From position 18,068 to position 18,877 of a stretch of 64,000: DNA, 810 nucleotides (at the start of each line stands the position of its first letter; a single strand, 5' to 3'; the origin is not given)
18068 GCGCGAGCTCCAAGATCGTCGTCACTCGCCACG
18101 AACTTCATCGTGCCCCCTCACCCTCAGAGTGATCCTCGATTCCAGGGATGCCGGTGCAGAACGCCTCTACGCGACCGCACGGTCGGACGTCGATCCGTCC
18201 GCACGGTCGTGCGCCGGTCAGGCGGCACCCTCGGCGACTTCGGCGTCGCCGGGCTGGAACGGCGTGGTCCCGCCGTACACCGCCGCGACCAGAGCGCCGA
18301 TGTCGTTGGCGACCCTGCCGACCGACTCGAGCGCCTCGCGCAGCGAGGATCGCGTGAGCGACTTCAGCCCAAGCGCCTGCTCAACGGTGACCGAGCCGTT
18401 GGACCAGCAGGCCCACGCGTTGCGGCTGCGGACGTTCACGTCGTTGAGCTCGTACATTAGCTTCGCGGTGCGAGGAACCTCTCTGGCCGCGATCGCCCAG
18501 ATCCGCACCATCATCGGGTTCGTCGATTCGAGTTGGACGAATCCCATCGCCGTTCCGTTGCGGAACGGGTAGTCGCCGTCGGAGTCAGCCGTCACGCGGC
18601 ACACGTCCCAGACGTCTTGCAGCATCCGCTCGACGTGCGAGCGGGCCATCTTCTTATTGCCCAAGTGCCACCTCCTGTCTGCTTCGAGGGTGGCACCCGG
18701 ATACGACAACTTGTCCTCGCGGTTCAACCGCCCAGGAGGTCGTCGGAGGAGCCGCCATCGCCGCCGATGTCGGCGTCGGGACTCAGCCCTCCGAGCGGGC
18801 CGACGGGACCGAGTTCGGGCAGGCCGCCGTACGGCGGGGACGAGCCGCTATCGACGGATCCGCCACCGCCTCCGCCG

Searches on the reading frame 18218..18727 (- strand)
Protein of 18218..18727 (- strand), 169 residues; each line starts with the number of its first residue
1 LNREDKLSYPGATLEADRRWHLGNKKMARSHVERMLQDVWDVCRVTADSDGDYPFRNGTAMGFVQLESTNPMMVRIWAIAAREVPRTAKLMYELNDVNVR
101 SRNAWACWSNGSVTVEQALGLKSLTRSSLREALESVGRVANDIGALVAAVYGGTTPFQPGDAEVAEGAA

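Call 22: search_protein_families(library=pfam, proteins=[window:18218-18727:-], max_evalue=0.001)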
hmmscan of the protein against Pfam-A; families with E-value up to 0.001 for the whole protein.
window:18218-18727:- (169 aa): 1 family
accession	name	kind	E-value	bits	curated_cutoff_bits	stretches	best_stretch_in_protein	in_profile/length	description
PF22551.1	TY-Chap1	-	8.1e-23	81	27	1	28-158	3-131/132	T3SS (YopN, CesT) and YbjN peptide-binding chaperone 1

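Call 67: search_protein_families(library=padloc, proteins=[window:18218-18727:-], max_evalue=0.001)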
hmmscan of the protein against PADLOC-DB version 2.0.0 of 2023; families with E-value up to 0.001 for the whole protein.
window:18218-18727:- (169 aa): 0 families
